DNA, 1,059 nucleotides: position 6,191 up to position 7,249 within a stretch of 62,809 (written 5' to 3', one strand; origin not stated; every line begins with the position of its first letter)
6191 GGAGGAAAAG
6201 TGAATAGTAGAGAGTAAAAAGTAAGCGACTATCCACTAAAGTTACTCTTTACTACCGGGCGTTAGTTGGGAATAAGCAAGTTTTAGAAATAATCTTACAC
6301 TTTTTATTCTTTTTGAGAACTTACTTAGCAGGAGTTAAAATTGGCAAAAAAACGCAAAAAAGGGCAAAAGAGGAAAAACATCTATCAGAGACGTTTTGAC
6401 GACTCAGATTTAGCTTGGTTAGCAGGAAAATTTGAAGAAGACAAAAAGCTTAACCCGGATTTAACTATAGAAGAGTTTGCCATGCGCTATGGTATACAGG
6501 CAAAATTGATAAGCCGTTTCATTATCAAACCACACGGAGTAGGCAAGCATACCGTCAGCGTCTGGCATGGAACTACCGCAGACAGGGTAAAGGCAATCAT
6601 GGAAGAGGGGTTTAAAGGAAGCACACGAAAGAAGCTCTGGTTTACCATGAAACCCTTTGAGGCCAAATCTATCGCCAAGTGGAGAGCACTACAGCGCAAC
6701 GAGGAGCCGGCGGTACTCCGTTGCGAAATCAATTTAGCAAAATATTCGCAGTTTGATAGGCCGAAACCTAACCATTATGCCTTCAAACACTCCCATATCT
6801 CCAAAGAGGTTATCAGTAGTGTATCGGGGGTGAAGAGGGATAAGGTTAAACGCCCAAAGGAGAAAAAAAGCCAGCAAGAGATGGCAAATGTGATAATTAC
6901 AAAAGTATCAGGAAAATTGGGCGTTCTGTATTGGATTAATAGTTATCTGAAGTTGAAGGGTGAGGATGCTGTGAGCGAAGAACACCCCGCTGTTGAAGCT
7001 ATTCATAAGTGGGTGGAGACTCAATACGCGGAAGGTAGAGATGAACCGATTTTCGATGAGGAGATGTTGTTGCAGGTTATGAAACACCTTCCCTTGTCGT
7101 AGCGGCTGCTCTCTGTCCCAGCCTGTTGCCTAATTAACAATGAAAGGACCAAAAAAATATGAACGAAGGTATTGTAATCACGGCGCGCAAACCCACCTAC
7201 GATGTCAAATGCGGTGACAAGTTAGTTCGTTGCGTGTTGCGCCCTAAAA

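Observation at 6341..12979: Co-directional cluster: ART-like protein, RsgA, GNAT, Ski2/HelY-like helicase, PriS-like primase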

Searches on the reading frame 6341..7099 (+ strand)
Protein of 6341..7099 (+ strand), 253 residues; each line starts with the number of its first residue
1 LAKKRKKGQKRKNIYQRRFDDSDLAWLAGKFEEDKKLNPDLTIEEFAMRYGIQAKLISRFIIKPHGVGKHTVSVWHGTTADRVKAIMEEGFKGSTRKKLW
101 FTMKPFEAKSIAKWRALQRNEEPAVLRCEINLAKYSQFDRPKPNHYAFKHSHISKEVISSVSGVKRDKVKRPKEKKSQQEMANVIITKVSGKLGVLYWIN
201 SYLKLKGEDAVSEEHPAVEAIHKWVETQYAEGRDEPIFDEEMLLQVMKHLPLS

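Call 4: search_protein_families(library=pfam, proteins=[window:6341-7099:+], max_evalue=0.1)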
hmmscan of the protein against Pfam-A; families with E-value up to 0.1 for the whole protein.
window:6341-7099:+ (253 aa): 0 families

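Call 5: search_protein_families(library=ncbifam, proteins=[window:6341-7099:+], max_evalue=0.1)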
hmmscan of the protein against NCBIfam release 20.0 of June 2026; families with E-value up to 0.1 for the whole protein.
window:6341-7099:+ (253 aa): 1 family
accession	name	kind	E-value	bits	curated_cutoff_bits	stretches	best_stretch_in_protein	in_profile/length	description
NF002013.0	PRK00819.1-2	equivalog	0.0053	16.3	231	1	69-115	93-139/183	RNA 2'-phosphotransferase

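Call 9: search_solved_structures(query=window:6341-7099:+, max_evalue=10, show_alignments=2)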
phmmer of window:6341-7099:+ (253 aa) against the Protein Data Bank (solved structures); distinct sequences matched with E-value up to 10: 1.
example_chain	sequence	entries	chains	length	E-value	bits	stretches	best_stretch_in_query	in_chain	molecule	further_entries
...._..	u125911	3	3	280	2.1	11.1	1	199-236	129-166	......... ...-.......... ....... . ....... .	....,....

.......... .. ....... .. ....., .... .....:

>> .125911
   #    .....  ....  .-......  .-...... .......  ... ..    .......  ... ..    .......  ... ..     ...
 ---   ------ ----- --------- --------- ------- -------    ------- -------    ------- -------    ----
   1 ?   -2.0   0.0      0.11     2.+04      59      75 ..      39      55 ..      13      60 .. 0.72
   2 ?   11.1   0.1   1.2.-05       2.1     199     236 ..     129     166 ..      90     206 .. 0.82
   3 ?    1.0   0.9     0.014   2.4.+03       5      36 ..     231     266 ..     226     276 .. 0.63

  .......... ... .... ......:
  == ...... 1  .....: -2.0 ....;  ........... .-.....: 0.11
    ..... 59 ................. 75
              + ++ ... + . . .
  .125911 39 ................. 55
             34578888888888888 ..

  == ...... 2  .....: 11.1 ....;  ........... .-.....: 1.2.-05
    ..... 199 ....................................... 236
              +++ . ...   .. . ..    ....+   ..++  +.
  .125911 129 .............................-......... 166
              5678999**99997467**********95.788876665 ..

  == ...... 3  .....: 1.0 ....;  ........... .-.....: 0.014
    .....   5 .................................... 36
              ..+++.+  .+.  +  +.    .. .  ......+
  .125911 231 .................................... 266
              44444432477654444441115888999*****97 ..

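Call 15: find_homologous_proteins(query=window:6341-7099:+, max_evalue=0.001)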
Query window:6341-7099:+ (253 aa): 35 proteins with E <= 0.001 among 264 candidates.
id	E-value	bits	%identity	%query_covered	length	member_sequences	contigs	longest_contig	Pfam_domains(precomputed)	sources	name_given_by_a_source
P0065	2.8e-165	566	100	100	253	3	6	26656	-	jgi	-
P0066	1.8e-123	429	76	99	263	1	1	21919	-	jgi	-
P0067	1.7e-119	416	71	100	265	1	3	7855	-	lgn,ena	-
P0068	5.9e-117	408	71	94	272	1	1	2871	-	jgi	-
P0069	9.4e-103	361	47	92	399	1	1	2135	-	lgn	-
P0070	2.1e-99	350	43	98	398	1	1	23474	-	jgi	jgi:hypothetical protein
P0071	1.4e-96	341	45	99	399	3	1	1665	-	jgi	-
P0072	4.9e-96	339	43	99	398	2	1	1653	-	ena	-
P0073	1.5e-94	334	43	99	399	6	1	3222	-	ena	-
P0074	3.3e-93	330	45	96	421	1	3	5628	-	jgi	-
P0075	2.6e-90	320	64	89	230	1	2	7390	-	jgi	-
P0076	1.8e-88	314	53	75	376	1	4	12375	-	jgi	-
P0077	4.4e-88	313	52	68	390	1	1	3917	-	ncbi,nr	ncbi:MAG: hypothetical protein O7E52_16230 [Candidatus Poribacteria bacterium]|nr:hypothetical prote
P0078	1.7e-85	305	46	98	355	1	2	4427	-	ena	-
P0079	3.3e-82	294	54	99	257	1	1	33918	-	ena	-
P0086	7.1e-77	276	54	99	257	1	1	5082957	-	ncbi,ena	-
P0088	2.6e-76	274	49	98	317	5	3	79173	-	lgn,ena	-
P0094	7.1e-74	266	50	93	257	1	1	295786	-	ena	-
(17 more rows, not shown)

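Call 22: predict_structure(alignment_id=A2)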
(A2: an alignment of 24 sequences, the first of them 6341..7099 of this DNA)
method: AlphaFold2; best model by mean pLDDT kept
length: 253 residues; sequences in the alignment: 24
mean_pLDDT: 81.2   pTM: 0.46
mean pLDDT of the five models: 81.2, 81.1, 80.9, 80.2, 77.9
residues with pLDDT >= 90: 109; 70-90: 95; 50-70: 19; < 50: 30
segments of 3 or more residues with pLDDT < 50: 1-16, 166-179
pLDDT, mean of each block of 10 residues (from residue 1): 40 52 78 88 88 81 62 93 92 88 91 92 93 92 92 92 58 42 78 90 86 93 96 89 90 64
secondary structure, 60 per line:
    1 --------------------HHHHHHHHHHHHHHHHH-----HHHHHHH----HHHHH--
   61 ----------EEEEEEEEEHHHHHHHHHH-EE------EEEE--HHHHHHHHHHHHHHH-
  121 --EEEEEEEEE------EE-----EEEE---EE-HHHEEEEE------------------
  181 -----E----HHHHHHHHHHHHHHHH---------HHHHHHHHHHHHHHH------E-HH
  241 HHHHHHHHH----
elements in order: H21-37 H43-49 H54-58 E71-79 H80-89 E99-102 H105-119 E123-131 E145-148 E158-162 H191-206 H216-230 H239-249
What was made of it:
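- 6341..7102 (+): WHGT1, a three-domain ART-fold protein. It has a K/R-rich N-terminal tail (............). Residues ~19-60 (6395-6520) form a helix-turn-helix-like domain. Residues ~70-165 (6548-6835) form a minimal ART core resembling the Tpt1/PARP NAD lobe. Residues ~183-250 (6887-7090) form a conserved helical domain of unknown family. AlphaFold2 model, pLDDT 81 (call 22).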

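Call 26: fold_search(model_id=the predicted structure, library=pdb)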
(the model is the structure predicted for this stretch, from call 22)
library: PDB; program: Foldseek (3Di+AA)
matches with E <= 10: 214; with E <= 0.001: 10
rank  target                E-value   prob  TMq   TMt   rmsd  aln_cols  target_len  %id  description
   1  8tg3                  1.1e-04  1.00  0.28  0.37   3.0        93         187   22  tRNA 2'-phosphotransferase (Tpt1) from Aeropyrum pernix in complex with ADP-ribose-1" -phosphate (released 2023-11-08)
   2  1wfx                  1.1e-04  1.00  0.30  0.41   2.4        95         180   23  Crystal Structure of APE0204 from Aeropyrum pernix (released 2004-11-27)
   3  8tg4_A                1.3e-04  1.00  0.29  0.39   3.0        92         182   24  tRNA 2'-phosphotransferase (Tpt1) from Aeropyrum pernix in complex with ADP-ribose-2"-phosphate and 2'-OH RNA (released 2023-11-08)
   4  8tg6                  1.5e-04  1.00  0.30  0.41   2.4        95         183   23  tRNA 2'-phosphotransferase (Tpt1) from Aeropyrum pernix in complex with sulfate anions (released 2023-11-08)
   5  9ld4_A                1.7e-04  1.00  0.29  0.41  14.6       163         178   16  The Apo-form structure of TkoKptA (released 2025-11-12)
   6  9ldc_A                4.0e-04  1.00  0.29  0.40  12.0       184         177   13  The structure of TkoKptA/DNA/ADPR complex-B* (released 2025-11-12)
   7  8tfi                  4.3e-04  1.00  0.30  0.42  11.5       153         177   19  tRNA 2'-phosphotransferase (Tpt1) from Pyrococcus horikoshii (released 2023-11-08)
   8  9ld4_C                4.8e-04  1.00  0.29  0.40  15.9       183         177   13  The Apo-form structure of TkoKptA (released 2025-11-12)
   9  9lda_A                6.8e-04  1.00  0.30  0.41  12.0       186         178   11  The complex structure of K63A/5'-p-ADPR-DNA (released 2025-11-12)
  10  9ld6_A                7.2e-04  1.00  0.28  0.39  12.1       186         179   13  The complex structure of TkoKptA/DNA/NAD+ (released 2025-11-12)
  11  9ldi                  1.1e-03  1.00  0.27  0.37  14.7       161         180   17  The complex structure of TkoKptA/2',3',5'-p-A (released 2025-11-12)
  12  9ldg_A                1.9e-03  1.00  0.30  0.42  11.5       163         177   15  The structure of TkoKptA/DNA/Appr>P complex-B (released 2025-11-12)
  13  9ldg_B                2.0e-03  1.00  0.29  0.41  12.0       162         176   13  The structure of TkoKptA/DNA/Appr>P complex-B (released 2025-11-12)
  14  9ld3_A                2.0e-03  1.00  0.29  0.40  11.6       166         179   16  The complex structure of K63A/2',3',5'-P-A/ADPR (released 2025-11-12)
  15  9ld4_D                2.2e-03  1.00  0.29  0.41  15.8       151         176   12  The Apo-form structure of TkoKptA (released 2025-11-12)
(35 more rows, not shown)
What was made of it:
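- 6341..7102 (+): Foldseek PDB hits to Tpt1/KptA, PARP10/14/15 and DarT1 (call 26).
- On Tpt1/KptA: Call 26 (E 1e-4, rmsd 2.4-3.0 A).
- Closest known: H-Y-Phi mono-ADP-ribosylating PARPs. Same: Second tier of fold matches (call 26).
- The ART core is closest to the RNA enzyme Tpt1 (call 26).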

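Call 27: find_encoding_contigs(protein=P0086, flank=10000, max_places=1)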
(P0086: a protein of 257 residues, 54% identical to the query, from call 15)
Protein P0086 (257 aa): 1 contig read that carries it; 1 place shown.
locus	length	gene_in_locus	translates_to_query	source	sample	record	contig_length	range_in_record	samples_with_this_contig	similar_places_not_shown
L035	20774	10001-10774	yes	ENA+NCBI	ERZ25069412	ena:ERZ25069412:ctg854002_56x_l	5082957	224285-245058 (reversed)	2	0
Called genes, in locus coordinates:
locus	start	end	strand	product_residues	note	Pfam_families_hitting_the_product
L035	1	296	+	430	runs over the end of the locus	PF04909:Amidohydro_2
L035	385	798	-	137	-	PF01042:Ribonuc_L-PSP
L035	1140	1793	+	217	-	PF13302:Acetyltransf_3 (weak), PF00583:Acetyltransf_1 (weak), PF12746:GNAT_acetyltran, PF08445:FR47 (weak)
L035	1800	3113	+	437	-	PF05977:MFS_3, PF07690:MFS_1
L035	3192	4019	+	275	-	PF13489:Methyltransf_23 (weak), PF08241:Methyltransf_11, PF08242:Methyltransf_12, PF13649:Methyltransf_25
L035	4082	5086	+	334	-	PF13302:Acetyltransf_3, PF00583:Acetyltransf_1, PF00293:NUDIX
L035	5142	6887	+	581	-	PF00664:ABC_membrane, PF00005:ABC_tran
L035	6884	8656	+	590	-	PF00664:ABC_membrane, PF00005:ABC_tran, PF02463:SMC_N (faint)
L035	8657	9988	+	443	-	PF13527:Acetyltransf_9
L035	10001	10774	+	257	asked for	-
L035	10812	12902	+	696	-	PF06452:CBM9_1, PF19313:DUF5916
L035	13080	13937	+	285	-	PF13489:Methyltransf_23 (faint), PF01209:Ubie_methyltran, PF06325:PrmA (faint), PF13847:Methyltransf_31, PF08241:Methyltransf_11, PF08242:Methyltransf_12, PF13649:Methyltransf_25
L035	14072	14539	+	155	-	PF00583:Acetyltransf_1, PF13508:Acetyltransf_7, PF13673:Acetyltransf_10 (weak)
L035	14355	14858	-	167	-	-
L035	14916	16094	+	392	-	-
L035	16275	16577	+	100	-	PF13490:zf-HC2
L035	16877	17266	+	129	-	PF00903:Glyoxalase (weak), PF06983:3-dmu-9_3-mt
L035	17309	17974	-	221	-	PF13483:Lactamase_B_3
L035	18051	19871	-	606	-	PF02129:Peptidase_S15, PF08530:PepX_C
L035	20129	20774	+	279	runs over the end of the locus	PF05721:PhyH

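Call 28: find_encoding_contigs(protein=P0094, flank=10000, max_places=1)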
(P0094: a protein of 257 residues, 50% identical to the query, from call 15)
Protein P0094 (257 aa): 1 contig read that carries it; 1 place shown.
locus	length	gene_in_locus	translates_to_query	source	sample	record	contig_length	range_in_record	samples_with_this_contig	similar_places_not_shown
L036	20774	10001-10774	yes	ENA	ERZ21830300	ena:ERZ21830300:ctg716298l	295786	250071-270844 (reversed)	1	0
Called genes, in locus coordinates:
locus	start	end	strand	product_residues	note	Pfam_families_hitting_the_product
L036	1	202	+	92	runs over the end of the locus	-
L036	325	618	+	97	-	-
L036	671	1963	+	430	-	PF04909:Amidohydro_2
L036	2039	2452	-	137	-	PF01042:Ribonuc_L-PSP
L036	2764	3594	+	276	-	PF13489:Methyltransf_23 (weak), PF08241:Methyltransf_11, PF08242:Methyltransf_12, PF13649:Methyltransf_25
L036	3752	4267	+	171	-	PF00293:NUDIX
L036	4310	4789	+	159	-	PF13340:DUF4096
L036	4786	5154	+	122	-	PF01609:DDE_Tnp_1, PF13612:DDE_Tnp_1_3 (weak), PF13359:DDE_Tnp_4 (weak), PF13586:DDE_Tnp_1_2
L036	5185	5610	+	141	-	PF00664:ABC_membrane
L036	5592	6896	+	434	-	PF00664:ABC_membrane, PF00005:ABC_tran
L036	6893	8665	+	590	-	PF00664:ABC_membrane, PF00005:ABC_tran, PF02463:SMC_N (faint)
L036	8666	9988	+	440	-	PF13527:Acetyltransf_9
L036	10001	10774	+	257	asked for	-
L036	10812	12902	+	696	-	PF06452:CBM9_1, PF19313:DUF5916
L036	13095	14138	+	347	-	PF03417:AAT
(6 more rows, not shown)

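Call 29: find_encoding_contigs(protein=P0088, flank=10000, max_places=1)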
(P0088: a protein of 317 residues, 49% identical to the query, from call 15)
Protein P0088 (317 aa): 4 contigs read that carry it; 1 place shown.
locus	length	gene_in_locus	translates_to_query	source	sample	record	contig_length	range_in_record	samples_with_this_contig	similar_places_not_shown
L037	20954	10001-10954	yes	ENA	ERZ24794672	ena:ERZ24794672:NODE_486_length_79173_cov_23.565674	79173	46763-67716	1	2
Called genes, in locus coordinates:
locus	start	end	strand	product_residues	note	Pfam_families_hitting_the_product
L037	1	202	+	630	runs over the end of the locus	PF06068:TIP49 (weak), PF00004:AAA, PF17862:AAA_lid_3, PF01434:Peptidase_M41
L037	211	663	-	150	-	PF00383:dCMP_cyt_deam_1, PF14437:MafB19-deam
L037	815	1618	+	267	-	PF01209:Ubie_methyltran, PF13489:Methyltransf_23, PF07021:MetW (weak), PF13847:Methyltransf_31, PF08241:Methyltransf_11, PF08242:Methyltransf_12, PF13649:Methyltransf_25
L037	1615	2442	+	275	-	PF08241:Methyltransf_11, PF03966:Trm112p (weak)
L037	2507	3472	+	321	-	-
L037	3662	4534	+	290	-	PF24684:Vgb_lyase (faint), PF08450:SGL, PF01436:NHL (faint)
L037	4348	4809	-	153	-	-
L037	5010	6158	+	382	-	PF04055:Radical_SAM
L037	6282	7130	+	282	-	PF13174:TPR_6 (faint), PF00515:TPR_1 (faint), PF13181:TPR_8 (faint), PF13176:TPR_7 (faint)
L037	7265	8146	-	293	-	PF01887:SAM_HAT_N, PF20257:SAM_HAT_C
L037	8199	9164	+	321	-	PF01208:URO-D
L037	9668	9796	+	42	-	-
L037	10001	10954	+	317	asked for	-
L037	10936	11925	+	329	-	PF16745:RsgA_N (weak), PF01926:MMR_HSR1 (faint), PF03193:RsgA_GTPase, PF00009:GTP_EFTU (faint), PF02421:FeoB_N (faint)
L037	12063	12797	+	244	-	PF13302:Acetyltransf_3, PF13420:Acetyltransf_4, PF13523:Acetyltransf_8, PF00583:Acetyltransf_1, PF13508:Acetyltransf_7, PF08445:FR47 (weak)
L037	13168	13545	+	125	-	PF04545:Sigma70_r4, PF08281:Sigma70_r4_2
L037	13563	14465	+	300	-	PF16745:RsgA_N, PF01926:MMR_HSR1 (faint), PF03193:RsgA_GTPase, PF00009:GTP_EFTU (faint)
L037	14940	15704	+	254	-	PF01163:RIO1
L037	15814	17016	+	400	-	PF01041:DegT_DnrJ_EryC1, PF01212:Beta_elim_lyase, PF00155:Aminotran_1_2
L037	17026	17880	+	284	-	PF00583:Acetyltransf_1, PF13673:Acetyltransf_10, PF13508:Acetyltransf_7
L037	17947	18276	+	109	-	PF05899:Cupin_3 (faint), PF07883:Cupin_2, PF02311:AraC_binding (faint)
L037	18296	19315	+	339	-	PF01408:GFO_IDH_MocA, PF02629:CoA_binding (weak), PF22725:GFO_IDH_MocA_C3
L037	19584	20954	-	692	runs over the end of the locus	-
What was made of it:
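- L037 also carries a second RsgA and a RIO1 kinase (call 29).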

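Call 31: find_related_loci(query=A2, collection=metagenome_contigs, flank=10000)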
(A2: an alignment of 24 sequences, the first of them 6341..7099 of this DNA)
Query A2 (253 aa) in metagenome_contigs; peptide patterns used: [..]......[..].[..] (x = any residue, [..] = any of these).
57 stretches matched a pattern; 30 encode a relative of the query (tblastn E <= 1e-3); 30 distinct loci.
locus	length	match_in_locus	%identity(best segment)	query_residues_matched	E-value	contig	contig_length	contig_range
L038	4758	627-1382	54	1-250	4e-87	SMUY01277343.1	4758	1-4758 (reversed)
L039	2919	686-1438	50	1-251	3e-85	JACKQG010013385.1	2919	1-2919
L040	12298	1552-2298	50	13-251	2e-83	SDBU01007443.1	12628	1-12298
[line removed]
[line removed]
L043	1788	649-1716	44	15-250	2e-66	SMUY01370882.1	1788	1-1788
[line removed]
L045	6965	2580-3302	46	13-248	5e-59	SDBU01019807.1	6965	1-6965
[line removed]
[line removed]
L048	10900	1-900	45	30-253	6e-50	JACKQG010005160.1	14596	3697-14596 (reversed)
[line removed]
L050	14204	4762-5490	37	14-249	4e-48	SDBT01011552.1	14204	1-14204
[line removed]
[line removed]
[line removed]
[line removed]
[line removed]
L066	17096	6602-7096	34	71-243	4e-24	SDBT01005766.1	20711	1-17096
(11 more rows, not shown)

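Call 33: find_related_loci(query=A2, collection=viral_contigs, flank=10000)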
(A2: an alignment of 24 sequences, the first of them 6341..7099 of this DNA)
Query A2 (253 aa) in viral_contigs; peptide patterns used: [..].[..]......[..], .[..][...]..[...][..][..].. (x = any residue, [..] = any of these).
16 stretches matched a pattern, but none encodes a relative of the query by tblastn (E <= 1e-3).

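Call 36: search_protein_families(library=padloc, proteins=[window:6341-7099:+], max_evalue=0.01)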
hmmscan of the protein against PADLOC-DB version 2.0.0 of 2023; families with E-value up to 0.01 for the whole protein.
window:6341-7099:+ (253 aa): 0 families
